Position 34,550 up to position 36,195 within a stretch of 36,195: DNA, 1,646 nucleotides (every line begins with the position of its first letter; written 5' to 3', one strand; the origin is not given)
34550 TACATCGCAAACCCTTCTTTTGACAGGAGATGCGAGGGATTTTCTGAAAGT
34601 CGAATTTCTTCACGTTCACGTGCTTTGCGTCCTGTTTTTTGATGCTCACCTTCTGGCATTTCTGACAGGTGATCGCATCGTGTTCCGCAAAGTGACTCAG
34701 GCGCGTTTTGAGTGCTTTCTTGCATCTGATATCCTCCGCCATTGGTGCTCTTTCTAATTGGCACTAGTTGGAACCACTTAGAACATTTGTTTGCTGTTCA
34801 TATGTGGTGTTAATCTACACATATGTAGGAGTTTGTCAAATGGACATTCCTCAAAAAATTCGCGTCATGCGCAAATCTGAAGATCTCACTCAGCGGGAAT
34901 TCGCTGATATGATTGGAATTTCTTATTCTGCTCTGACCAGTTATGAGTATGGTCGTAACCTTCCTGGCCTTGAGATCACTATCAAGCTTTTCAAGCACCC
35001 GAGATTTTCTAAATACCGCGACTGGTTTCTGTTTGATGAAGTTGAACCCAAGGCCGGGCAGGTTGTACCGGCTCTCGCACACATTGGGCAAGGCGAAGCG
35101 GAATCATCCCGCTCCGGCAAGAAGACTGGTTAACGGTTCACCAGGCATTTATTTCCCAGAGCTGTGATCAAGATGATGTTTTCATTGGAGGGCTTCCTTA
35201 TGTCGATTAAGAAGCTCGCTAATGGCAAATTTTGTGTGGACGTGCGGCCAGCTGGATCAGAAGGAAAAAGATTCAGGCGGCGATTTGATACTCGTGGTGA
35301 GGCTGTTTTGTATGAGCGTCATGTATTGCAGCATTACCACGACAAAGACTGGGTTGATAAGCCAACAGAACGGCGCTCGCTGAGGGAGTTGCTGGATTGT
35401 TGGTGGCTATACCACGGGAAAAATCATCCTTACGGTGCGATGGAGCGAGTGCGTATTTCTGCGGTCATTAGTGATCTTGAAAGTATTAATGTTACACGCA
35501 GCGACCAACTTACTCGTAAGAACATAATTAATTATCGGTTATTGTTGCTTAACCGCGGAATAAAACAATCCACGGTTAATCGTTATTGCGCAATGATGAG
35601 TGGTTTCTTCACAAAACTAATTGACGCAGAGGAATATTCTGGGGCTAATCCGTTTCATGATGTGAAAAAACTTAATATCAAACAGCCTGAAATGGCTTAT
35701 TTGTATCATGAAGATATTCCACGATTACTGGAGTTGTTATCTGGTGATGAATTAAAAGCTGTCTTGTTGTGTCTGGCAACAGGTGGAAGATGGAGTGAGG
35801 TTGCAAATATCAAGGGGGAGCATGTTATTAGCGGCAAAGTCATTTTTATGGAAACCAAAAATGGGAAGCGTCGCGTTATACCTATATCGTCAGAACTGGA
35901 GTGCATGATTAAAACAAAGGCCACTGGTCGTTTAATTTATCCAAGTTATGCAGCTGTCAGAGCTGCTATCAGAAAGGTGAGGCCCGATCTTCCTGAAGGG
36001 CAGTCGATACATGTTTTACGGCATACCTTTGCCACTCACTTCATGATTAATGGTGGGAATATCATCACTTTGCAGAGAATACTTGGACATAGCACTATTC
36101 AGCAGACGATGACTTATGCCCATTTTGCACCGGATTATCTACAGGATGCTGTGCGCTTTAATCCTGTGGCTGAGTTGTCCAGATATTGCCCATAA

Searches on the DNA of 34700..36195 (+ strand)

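Call 32: search_dna_similar(query=window:34700-36195:+, collection=ecoli_genomes, mode=near, max_rows=12)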
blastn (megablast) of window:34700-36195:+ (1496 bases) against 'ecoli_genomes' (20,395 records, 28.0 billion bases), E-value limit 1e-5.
Records with a match: 38; places in all: 44; records where one place covers at least 80% of the query: 30.
Genomes with a match: 38 of 5426; with a place that covers at least 80% of the query: 30. Places per genome that has any: lowest 1, median 1, highest 2. On chromosomes: 44 places; on plasmids: 0.
Best place of each record, by identity: >=99% 3; 95-99% 5; 90-95% 20; 80-90% 2; 60-80% 8.
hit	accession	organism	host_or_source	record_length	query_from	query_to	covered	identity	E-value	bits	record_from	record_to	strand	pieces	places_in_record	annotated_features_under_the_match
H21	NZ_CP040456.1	Escherichia coli strain UPEC132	Homo sapiens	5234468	1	1496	100%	99.7%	0e+0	2736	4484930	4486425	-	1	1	phage integrase | helix-turn-helix transcriptional regulator | Cox family DNA-binding protein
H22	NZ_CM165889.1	Escherichia coli strain N50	Homo sapiens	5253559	1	1496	100%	99.6%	0e+0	2730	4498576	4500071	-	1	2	phage integrase | helix-turn-helix transcriptional regulator | Cox family DNA-binding protein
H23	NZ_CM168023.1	Escherichia coli strain PEC41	Sus scrofa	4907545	1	1496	100%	99.5%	0e+0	2724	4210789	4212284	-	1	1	phage integrase | helix-turn-helix transcriptional regulator | Cox family DNA-binding protein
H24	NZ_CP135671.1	Escherichia coli strain TUM9803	missing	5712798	1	1496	100%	98.1%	0e+0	2608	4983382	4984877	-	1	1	phage integrase | helix-turn-helix transcriptional regulator | Cox family DNA-binding protein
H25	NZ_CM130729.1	Escherichia coli strain IAL7250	Homo sapiens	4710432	1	1496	100%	98.1%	0e+0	2603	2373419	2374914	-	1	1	phage integrase | helix-turn-helix transcriptional regulator | Cox family DNA-binding protein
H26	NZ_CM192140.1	Escherichia coli strain Ec-U9-2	Homo sapiens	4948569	1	1496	100%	98.1%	0e+0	2603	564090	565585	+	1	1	phage integrase | helix-turn-helix transcriptional regulator | Cox family DNA-binding protein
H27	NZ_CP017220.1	Escherichia coli strain FAM21845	raw milk cheese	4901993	1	1496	100%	97.7%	0e+0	2569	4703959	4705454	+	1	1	phage integrase | helix-turn-helix transcriptional regulator | Cox family DNA-binding protein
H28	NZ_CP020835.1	Escherichia coli strain CFSAN051542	blue cheese in wax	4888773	1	1496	100%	92.6%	0e+0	2148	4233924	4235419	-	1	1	phage integrase | helix-turn-helix domain-containing protein | Cox family DNA-binding protein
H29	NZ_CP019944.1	Escherichia coli strain DSM 103246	chicken carcass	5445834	1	1496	100%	92.6%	0e+0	2148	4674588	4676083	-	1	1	phage integrase | helix-turn-helix domain-containing protein | Cox family DNA-binding protein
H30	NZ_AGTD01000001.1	Escherichia coli UMNF18 strain UMNF18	porcine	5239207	1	1496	100%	92.6%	0e+0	2148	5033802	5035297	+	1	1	phage integrase | helix-turn-helix transcriptional regulator | Cox family DNA-binding protein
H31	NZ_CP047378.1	Escherichia coli strain CAU16175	swine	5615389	1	1496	100%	92.6%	0e+0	2148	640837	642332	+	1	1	phage integrase | helix-turn-helix domain-containing protein | Cox family DNA-binding protein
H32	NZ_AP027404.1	Escherichia coli strain EC416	Sus scrofa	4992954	1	1496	100%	92.6%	0e+0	2148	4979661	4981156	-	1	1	phage integrase | helix-turn-helix domain-containing protein | Cox family DNA-binding protein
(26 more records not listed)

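Call 35: get_annotated_region(hit=H26, flank=3000)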
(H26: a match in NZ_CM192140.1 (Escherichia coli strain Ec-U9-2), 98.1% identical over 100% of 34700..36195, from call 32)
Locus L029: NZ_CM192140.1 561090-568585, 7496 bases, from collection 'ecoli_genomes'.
description: Escherichia coli strain Ec-U9-2 chromosome, whole genome shotgun sequence
organism: Escherichia coli strain Ec-U9-2 (NCBI taxid 562)
replicon: chromosome; assembly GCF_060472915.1
host: Homo sapiens; source: urine; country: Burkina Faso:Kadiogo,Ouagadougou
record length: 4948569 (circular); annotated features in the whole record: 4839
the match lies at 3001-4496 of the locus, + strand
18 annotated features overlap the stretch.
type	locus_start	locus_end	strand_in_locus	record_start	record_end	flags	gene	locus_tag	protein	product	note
CDS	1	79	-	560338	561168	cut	-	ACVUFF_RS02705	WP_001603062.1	SPFH domain-containing protein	-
CDS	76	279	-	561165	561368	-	-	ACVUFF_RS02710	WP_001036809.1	hypothetical protein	-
CDS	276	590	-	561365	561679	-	-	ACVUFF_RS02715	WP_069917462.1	ead/Ea22-like family protein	-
CDS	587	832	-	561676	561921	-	-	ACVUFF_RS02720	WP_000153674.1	MarR family transcriptional regulator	-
CDS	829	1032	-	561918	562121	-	-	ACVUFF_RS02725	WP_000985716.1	hypothetical protein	-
CDS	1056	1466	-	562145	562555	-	-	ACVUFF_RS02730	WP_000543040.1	hypothetical protein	-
CDS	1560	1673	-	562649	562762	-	-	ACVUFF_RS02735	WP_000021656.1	hypothetical protein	-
CDS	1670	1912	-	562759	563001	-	-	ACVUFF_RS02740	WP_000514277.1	DUF4754 family protein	-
CDS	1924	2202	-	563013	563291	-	-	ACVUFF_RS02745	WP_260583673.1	hypothetical protein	-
CDS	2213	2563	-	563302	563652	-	-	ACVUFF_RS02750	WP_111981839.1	DUF4761 family protein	-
CDS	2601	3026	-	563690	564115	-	-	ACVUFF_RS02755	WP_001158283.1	Cox family DNA-binding protein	-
CDS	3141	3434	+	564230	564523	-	-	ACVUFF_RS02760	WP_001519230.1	helix-turn-helix transcriptional regulator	-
CDS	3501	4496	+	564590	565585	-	-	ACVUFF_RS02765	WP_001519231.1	phage integrase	-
CDS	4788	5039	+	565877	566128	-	chpS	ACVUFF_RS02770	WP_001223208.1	type II toxin-antitoxin system antitoxin ChpS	-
CDS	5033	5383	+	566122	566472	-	chpB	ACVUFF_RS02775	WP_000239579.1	endoribonuclease toxin ChpB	-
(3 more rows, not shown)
